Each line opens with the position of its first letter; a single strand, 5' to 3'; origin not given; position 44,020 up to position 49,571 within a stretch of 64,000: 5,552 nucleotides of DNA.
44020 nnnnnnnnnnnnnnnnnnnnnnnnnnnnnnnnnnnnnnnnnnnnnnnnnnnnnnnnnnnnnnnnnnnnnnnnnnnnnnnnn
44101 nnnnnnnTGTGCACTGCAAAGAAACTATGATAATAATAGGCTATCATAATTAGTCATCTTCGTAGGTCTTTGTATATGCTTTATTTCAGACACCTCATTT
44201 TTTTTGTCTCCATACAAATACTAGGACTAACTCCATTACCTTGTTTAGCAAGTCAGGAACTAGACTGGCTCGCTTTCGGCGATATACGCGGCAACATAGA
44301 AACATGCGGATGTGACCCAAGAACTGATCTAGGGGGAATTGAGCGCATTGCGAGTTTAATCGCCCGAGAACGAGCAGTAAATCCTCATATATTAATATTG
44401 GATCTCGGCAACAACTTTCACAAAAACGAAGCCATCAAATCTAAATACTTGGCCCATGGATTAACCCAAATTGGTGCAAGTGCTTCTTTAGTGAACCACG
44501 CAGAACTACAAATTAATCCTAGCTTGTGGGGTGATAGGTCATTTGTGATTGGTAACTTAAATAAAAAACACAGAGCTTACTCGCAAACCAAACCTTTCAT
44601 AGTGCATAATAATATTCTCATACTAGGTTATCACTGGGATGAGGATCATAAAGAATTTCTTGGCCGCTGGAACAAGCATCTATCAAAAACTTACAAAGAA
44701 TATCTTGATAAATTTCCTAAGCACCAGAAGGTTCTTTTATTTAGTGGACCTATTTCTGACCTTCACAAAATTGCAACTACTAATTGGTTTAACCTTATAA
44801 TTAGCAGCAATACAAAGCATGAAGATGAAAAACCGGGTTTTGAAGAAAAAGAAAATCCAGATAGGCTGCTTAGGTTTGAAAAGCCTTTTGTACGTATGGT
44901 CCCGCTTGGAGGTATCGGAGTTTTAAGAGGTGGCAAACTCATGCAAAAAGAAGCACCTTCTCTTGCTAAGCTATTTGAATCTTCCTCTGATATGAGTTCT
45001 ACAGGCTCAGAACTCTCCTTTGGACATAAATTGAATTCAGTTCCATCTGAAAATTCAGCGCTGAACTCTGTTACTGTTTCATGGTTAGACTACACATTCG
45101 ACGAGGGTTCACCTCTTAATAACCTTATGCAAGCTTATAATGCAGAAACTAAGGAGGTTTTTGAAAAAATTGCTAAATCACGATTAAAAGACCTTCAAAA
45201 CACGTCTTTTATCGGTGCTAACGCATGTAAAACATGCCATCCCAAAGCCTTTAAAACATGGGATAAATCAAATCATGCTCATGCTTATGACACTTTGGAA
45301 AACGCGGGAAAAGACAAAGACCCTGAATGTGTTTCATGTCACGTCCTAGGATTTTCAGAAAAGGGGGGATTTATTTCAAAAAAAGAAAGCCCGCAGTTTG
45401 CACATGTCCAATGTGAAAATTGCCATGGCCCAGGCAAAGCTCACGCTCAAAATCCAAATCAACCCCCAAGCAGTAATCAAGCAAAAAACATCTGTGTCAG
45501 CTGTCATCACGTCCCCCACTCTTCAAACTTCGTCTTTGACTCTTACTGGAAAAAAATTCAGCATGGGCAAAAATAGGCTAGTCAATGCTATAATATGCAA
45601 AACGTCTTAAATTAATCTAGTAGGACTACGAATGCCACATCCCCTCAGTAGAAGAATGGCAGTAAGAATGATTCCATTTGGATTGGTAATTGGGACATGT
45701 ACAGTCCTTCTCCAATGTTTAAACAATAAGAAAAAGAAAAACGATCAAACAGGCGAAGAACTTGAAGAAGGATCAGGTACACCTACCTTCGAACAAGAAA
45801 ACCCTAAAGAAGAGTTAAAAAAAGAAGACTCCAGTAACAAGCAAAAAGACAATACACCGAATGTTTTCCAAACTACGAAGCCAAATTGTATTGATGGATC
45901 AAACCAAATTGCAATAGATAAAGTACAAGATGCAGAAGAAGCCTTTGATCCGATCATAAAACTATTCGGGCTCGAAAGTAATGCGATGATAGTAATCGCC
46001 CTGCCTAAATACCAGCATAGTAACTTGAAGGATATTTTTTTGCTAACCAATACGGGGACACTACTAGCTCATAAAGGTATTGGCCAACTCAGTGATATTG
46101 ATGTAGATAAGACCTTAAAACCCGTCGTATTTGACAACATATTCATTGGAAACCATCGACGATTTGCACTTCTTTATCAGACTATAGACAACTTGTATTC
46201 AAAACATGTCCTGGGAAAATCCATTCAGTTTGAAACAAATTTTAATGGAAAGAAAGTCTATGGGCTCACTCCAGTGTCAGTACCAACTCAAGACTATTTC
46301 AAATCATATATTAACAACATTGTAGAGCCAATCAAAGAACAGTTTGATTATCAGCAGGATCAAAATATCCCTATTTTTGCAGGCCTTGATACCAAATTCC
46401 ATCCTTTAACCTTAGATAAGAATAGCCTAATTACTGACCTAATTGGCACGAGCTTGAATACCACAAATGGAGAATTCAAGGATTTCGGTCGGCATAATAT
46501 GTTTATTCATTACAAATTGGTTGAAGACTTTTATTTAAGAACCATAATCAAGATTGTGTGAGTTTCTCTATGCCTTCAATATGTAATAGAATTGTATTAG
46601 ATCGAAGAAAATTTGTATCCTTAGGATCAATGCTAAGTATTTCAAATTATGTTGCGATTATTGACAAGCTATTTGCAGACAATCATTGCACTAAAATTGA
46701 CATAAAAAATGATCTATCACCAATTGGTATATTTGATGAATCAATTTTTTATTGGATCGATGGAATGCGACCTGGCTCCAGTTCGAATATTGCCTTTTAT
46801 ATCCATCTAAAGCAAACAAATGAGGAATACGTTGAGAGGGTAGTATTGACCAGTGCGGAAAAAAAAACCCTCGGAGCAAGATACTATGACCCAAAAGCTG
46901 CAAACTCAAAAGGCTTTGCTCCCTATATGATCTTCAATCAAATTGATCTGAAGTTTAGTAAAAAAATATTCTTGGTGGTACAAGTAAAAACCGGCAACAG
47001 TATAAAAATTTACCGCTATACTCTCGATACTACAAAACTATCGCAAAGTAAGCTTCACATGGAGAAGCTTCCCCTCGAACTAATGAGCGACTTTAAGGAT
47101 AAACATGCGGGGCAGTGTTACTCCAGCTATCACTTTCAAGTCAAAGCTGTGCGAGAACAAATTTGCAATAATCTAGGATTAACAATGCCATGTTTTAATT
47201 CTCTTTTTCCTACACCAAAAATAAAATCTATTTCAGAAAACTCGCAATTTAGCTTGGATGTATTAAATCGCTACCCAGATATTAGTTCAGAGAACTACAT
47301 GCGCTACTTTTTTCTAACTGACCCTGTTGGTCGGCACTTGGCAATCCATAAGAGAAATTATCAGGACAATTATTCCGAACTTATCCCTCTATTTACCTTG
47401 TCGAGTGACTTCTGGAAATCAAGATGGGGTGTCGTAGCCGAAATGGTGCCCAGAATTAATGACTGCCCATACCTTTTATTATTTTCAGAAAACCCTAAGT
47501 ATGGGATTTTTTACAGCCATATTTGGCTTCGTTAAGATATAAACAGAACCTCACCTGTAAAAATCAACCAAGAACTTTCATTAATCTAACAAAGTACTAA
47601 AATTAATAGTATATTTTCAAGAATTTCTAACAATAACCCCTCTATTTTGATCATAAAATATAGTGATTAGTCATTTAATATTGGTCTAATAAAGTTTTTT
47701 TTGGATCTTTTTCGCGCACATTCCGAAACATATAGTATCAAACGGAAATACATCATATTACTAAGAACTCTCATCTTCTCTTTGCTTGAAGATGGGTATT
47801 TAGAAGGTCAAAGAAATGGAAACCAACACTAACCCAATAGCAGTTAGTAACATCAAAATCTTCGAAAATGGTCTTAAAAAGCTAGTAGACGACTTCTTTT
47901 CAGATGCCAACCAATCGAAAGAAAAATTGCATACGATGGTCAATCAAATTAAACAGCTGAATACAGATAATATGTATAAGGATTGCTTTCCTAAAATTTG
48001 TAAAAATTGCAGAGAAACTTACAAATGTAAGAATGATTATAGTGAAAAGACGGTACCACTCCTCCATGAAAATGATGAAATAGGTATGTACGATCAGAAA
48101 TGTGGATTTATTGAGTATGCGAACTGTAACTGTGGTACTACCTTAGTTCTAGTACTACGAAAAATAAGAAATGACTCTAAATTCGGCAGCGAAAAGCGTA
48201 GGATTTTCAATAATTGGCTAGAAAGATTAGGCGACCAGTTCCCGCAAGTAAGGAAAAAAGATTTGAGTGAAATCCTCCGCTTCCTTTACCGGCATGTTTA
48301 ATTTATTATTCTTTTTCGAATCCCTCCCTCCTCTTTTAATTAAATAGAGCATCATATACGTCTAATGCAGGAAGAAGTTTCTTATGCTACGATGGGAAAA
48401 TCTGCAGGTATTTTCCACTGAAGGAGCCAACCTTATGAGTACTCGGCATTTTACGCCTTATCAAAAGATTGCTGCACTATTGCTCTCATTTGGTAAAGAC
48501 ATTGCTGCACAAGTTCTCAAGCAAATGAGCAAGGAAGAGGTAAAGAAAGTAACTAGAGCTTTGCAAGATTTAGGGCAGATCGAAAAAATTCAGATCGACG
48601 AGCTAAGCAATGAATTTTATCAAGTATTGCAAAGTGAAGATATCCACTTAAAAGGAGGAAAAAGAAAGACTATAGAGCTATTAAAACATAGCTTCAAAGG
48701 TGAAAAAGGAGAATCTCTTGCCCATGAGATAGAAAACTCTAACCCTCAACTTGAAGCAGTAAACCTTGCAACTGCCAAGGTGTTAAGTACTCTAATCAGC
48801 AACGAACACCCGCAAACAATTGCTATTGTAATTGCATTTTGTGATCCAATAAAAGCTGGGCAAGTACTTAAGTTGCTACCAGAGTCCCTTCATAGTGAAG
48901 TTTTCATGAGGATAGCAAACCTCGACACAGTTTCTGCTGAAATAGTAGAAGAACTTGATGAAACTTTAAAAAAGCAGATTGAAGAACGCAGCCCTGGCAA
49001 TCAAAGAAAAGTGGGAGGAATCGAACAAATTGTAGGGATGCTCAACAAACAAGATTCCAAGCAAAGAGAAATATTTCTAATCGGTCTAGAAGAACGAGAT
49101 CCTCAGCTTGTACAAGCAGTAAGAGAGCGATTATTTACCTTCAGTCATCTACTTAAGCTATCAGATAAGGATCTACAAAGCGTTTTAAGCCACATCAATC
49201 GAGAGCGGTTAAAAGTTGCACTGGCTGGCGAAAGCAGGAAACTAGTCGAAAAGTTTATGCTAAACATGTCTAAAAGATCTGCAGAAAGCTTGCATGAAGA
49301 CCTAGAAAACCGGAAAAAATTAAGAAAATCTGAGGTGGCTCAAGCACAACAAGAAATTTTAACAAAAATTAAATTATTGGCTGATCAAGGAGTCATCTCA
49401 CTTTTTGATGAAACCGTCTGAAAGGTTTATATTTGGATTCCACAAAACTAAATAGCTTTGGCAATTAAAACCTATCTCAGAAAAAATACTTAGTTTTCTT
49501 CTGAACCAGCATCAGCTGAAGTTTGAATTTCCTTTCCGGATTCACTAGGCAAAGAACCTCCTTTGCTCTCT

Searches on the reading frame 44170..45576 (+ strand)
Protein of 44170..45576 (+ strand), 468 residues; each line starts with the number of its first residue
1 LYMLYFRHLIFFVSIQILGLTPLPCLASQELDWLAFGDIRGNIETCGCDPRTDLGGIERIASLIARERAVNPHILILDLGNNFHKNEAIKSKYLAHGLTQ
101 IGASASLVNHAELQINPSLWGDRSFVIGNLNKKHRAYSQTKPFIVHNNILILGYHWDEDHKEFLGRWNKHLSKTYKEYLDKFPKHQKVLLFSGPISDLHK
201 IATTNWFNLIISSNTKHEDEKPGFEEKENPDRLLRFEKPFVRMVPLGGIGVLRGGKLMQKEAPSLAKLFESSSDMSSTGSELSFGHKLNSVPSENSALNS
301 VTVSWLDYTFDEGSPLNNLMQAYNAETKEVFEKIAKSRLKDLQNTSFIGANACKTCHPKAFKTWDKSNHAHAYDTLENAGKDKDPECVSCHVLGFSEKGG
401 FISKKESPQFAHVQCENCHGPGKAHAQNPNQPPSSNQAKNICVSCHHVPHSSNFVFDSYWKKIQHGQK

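Call 16: search_protein_families(library=pfam, proteins=[window:44170-45576:+], max_evalue=0.00001)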
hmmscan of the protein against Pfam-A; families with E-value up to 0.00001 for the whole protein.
window:44170-45576:+ (468 aa): 1 family
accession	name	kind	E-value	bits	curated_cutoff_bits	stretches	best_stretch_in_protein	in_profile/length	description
PF13435.11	Cytochrome_C554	-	6.5e-16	59.5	20.8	1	352-420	1-84/84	Cytochrome c554 and c-prime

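Call 57: search_protein_families(library=ncbifam, proteins=[window:44170-45576:+], max_evalue=0.001)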
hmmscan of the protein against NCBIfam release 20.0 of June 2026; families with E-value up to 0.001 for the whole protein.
window:44170-45576:+ (468 aa): 3 families
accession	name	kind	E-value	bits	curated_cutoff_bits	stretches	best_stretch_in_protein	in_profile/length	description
NF041198.1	UshA_like_PCGU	equivalog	2.6e-43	148.4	275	2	302-456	353-518/519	UshA-like (seleno)protein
NF043010.1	Cyt554_Nsmonas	equivalog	3.8e-12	46.1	400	1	344-426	25-122/238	cytochrome c-550 CycA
NF041028.1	decahem_GSU2203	exception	2e-06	27.3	325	1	325-392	12-75/317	GSU2203 family decaheme c-type cytochrome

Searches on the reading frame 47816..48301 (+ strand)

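Call 17: search_protein_families(library=pfam, proteins=[window:47816-48301:+], max_evalue=0.00001)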
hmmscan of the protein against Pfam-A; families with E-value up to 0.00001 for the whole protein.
window:47816-48301:+ (161 aa): 0 families

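Call 57: search_protein_families(library=ncbifam, proteins=[window:47816-48301:+], max_evalue=0.001)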
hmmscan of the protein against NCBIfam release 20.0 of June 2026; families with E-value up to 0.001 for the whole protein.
window:47816-48301:+ (161 aa): 0 families

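Call 89: search_protein_families(library=pfam, proteins=[window:47816-48301:+], max_evalue=1)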
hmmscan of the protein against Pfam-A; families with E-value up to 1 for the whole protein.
window:47816-48301:+ (161 aa): 5 families
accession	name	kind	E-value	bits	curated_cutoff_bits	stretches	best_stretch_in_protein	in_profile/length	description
PF09960.14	DUF2194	-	0.0083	14.9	30.4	1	25-91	480-545/582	Uncharacterised protein conserved in bacteria (DUF2194)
PF16173.10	DUF4874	-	0.012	15.7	30.1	1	108-160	30-77/159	Domain of unknown function (DUF4874)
PF19065.6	P8_CR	-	0.041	14.3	26.9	1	32-82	57-106/124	Minor capsid protein P8 central region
PF20168.4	PDS5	-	0.083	11.1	27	1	119-160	274-315/1053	Sister chromatid cohesion protein PDS5 protein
PF00804.31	Syntaxin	-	0.14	12.4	26.7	1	24-79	4-53/157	Syntaxin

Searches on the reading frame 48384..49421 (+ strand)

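Call 17: search_protein_families(library=pfam, proteins=[window:48384-49421:+], max_evalue=0.00001)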
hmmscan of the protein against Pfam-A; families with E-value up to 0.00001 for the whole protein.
window:48384-49421:+ (345 aa): 3 families
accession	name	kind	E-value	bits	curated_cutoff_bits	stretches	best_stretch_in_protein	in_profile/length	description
PF01706.21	FliG_C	-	1.4e-35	122.3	23.3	1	235-340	3-108/108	FliG C-terminal domain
PF14841.11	FliG_M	-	7.7e-28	97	25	1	132-201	2-71/76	FliG middle domain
PF14842.11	FliG_N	-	4.6e-24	85.5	25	1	24-119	3-98/104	FliG N-terminal domain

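Call 57: search_protein_families(library=ncbifam, proteins=[window:48384-49421:+], max_evalue=0.001)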
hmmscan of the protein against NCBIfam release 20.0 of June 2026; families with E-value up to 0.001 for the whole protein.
window:48384-49421:+ (345 aa): 3 families
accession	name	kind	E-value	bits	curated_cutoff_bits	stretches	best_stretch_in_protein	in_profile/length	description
TIGR00207.1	fliG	equivalog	1.9e-68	231.3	226.7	1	23-339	9-329/338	flagellar motor switch protein FliG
NF004260.2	PRK05686.2-1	equivalog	3.8e-21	75.5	550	1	23-310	15-303/316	flagellar motor switch protein FliG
NF004606.0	PRK05934.1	equivalog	0.00014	21.1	297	1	132-174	296-337/341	type III secretion system protein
